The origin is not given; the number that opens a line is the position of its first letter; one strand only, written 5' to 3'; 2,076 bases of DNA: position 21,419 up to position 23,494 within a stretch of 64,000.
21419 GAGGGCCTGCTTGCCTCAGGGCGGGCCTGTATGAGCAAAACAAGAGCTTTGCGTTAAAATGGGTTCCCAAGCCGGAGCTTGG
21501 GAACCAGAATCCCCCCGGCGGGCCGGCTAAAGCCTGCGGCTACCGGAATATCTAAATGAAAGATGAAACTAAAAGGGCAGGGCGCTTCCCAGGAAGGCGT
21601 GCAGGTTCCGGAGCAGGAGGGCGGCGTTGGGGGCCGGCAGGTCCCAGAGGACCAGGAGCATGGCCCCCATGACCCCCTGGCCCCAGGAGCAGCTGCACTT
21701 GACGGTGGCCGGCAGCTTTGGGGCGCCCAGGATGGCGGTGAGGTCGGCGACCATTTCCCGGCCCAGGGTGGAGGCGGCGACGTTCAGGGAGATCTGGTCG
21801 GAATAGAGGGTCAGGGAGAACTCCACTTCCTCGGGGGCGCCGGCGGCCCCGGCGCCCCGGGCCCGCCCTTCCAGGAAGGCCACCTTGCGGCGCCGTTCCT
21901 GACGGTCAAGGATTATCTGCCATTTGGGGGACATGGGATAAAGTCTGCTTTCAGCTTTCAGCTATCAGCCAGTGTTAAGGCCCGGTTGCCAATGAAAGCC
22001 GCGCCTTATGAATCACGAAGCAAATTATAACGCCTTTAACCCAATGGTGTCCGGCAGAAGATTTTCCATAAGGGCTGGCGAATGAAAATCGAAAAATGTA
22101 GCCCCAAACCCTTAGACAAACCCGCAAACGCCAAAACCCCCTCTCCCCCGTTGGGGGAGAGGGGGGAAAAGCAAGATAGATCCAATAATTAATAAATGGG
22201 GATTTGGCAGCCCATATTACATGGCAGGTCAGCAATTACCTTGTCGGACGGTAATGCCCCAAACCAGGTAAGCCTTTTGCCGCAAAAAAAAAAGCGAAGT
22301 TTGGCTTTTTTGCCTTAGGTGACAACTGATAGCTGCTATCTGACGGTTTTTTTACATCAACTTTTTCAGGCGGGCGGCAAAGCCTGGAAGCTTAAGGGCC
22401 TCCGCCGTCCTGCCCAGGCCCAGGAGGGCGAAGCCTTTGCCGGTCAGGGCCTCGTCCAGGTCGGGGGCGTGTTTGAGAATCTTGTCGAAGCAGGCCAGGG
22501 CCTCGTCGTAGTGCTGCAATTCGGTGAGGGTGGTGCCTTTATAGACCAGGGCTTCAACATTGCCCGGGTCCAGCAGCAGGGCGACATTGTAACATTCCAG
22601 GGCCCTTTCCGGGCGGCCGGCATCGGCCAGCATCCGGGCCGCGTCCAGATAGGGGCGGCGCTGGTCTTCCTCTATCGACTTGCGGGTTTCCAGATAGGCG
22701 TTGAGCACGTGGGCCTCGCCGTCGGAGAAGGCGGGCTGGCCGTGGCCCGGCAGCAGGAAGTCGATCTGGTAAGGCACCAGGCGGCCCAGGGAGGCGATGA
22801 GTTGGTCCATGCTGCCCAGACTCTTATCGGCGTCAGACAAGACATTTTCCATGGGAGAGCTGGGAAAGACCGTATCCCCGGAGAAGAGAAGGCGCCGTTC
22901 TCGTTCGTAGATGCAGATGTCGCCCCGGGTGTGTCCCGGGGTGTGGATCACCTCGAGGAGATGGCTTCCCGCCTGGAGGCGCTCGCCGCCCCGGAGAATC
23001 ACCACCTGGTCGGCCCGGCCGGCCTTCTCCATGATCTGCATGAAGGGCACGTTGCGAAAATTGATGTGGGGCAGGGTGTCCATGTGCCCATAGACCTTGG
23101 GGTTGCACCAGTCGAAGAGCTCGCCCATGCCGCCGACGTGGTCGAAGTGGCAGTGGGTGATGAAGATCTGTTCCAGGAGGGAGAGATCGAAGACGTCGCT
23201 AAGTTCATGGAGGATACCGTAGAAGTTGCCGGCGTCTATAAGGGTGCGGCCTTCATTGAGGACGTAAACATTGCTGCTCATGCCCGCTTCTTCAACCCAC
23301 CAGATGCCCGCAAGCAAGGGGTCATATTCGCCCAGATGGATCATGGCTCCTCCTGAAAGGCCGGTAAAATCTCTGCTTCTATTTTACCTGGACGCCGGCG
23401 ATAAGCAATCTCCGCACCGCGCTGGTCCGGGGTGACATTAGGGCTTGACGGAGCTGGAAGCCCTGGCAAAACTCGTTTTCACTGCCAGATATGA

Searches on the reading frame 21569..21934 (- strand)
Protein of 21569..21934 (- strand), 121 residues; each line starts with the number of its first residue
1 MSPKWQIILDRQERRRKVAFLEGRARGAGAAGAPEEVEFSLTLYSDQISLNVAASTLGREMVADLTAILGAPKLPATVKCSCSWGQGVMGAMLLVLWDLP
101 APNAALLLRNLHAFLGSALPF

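Call 43: search_protein_families(library=pfam, proteins=[window:21569-21934:-], max_evalue=0.01)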
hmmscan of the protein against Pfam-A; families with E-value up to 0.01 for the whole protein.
window:21569-21934:- (121 aa): 0 families

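Call 54: search_protein_families(library=padloc, proteins=[window:21569-21934:-], max_evalue=0.01)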
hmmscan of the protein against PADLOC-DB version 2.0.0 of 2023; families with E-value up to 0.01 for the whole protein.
window:21569-21934:- (121 aa): 0 families

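Call 76: search_solved_structures(query=A7, max_evalue=10)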
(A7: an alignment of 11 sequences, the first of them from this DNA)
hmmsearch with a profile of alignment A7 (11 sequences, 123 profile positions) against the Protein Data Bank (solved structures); distinct sequences matched with E-value up to 10: 1.
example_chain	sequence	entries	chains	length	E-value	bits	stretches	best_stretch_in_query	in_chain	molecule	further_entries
7myf_B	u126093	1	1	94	0.3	14.4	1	31-87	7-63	Ubiquitin variant UbV.k.1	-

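Call 77: search_protein_families(library=ncbifam, proteins=[window:21569-21934:-], max_evalue=0.01)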
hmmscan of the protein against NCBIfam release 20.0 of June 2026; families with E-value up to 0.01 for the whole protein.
window:21569-21934:- (121 aa): 0 families

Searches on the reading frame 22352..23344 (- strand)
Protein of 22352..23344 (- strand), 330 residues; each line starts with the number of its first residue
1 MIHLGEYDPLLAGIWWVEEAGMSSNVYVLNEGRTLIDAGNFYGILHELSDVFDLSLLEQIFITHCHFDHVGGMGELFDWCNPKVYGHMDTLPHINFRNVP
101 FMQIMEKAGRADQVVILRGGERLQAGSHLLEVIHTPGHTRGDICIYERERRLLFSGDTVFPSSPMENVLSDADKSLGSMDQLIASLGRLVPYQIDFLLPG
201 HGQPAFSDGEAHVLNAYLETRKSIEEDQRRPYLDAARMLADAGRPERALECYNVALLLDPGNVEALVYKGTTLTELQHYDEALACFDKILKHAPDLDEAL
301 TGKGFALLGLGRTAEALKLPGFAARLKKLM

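Call 3: search_protein_families(library=pfam, proteins=[window:22352-23344:-], max_evalue=1)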
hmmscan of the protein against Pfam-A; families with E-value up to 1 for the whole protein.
window:22352-23344:- (330 aa): 25 families
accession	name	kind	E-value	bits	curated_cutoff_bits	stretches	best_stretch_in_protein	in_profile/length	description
PF00753.33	Lactamase_B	-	2.8e-25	89.8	22.7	1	23-201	5-196/196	Metallo-beta-lactamase superfamily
PF07719.23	TPR_2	-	9.2e-14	50.8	27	2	264-295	2-33/34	Tetratricopeptide repeat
PF00515.34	TPR_1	-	5.4e-12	45.4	27.8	2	264-295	2-33/34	Tetratricopeptide repeat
PF14559.12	TPR_19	-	3.6e-10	40.5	25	2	239-295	1-57/68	Tetratricopeptide repeat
PF13431.12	TPR_17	-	6.7e-10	38.9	24.4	2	251-283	1-33/34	Tetratricopeptide repeat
PF19583.5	ODP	-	7.2e-10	39.5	27.2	1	25-175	4-156/194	ODP family beta lactamase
PF13432.12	TPR_16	-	3.4e-09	37.4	32.7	2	233-291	1-59/65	Tetratricopeptide repeat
PF13371.12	TPR_9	-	6.3e-09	36.2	35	2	242-298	8-64/73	Tetratricopeptide repeat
PF12706.13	Lactamase_B_2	-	9.7e-09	35.5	27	1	53-173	27-158/200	Beta-lactamase superfamily domain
PF13428.12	TPR_14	-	2e-08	34.6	23.5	2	231-269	3-41/44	Tetratricopeptide repeat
PF13414.12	TPR_11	-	4e-06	26.9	26.8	2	238-266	3-31/42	TPR repeat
PF13424.12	TPR_12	-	6.8e-06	26.6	30.1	1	265-318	5-66/77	Tetratricopeptide repeat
PF13181.12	TPR_8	-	9.4e-06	25.8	25.7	1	265-294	3-32/34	Tetratricopeptide repeat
PF13429.12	TPR_15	-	3e-05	24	26.2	1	227-318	144-235/280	Tetratricopeptide repeat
PF07721.20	TPR_4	-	7.2e-05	23.5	27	1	231-250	3-22/26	Tetratricopeptide repeat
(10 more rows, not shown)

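Call 54: search_protein_families(library=padloc, proteins=[window:22352-23344:-], max_evalue=0.01)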
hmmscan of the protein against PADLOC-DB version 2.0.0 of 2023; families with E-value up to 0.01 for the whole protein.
window:22352-23344:- (330 aa): 1 family
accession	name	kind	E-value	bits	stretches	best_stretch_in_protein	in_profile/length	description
PDLC01101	PrimPol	-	0.00073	16.3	1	207-295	11-99/490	adaptation polymerase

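Call 77: search_protein_families(library=ncbifam, proteins=[window:22352-23344:-], max_evalue=0.01)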
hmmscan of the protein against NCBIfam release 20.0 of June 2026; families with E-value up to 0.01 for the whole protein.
window:22352-23344:- (330 aa): 40 families (the best 25 are shown)
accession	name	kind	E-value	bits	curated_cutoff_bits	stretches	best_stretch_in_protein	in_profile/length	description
TIGR03413.1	GSH_gloB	equivalog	2.8e-17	62.9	200.8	1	31-161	17-130/248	hydroxyacylglutathione hydrolase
NF007597.0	PRK10241.1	equivalog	5.1e-11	42.3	421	1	27-162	15-132/251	hydroxyacylglutathione hydrolase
NF033105.1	bla_subclass_B3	equivalog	6.1e-11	42.1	240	1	14-204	15-215/257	subclass B3 metallo-beta-lactamase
TIGR04558.1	SoxH_rel_PQQ_1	hypoth_equivalog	1.7e-10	40.5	300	1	120-223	139-235/285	quinoprotein relay system zinc metallohydrolase 1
NF012229.1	bla_class_B_core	domain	2.4e-10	40.7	100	1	13-145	9-136/139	metallo-beta-lactamase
TIGR04559.1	SoxH_rel_PQQ_2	hypoth_equivalog_domain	9.5e-09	35.1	280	1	58-220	69-232/283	quinoprotein relay system zinc metallohydrolase 2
NF040874.1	blaPJM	exception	9.6e-08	31.9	630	1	14-143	50-187/301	PJM family subclass B3 metallo-beta-lactamase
TIGR02917.1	PEP_TPR_lipo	equivalog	1.6e-07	29.6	312.2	1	218-317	148-247/899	XrtA/PEP-CTERM system TPR-repeat protein PrsT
NF040959.1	MamA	equivalog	2.4e-07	30.4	200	1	213-311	21-119/204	magnetosome protein MamA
NF053820.1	MBLfold_Strvi7410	exception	2.8e-06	27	525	1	119-215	160-266/343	Strvi_7410 family MBL fold metallo-hydrolase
NF000456.2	blaMSI-1_fam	exception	8.4e-06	25.2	550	1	14-142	40-176/289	MSI-1 family subclass B3 metallo-beta-lactamase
NF033088.2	bla_subclass_B1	equivalog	2.4e-05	24.1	200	1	45-204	54-203/217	subclass B1 metallo-beta-lactamase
NF033185.1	B3_Acin_new2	exception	5.7e-05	22.4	625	1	14-204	43-241/285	putative subclass B3 metallo-beta-lactamase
NF000427.2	blaCAU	exception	6.8e-05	22.3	500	1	12-142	16-153/262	CAU/MBL1b family subclass B3 metallo-beta-lactamase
TIGR02552.1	LcrH_SycD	equivalog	7.6e-05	22.5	104.8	1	241-295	64-118/136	SycD/LcrH family type III secretion system chaperone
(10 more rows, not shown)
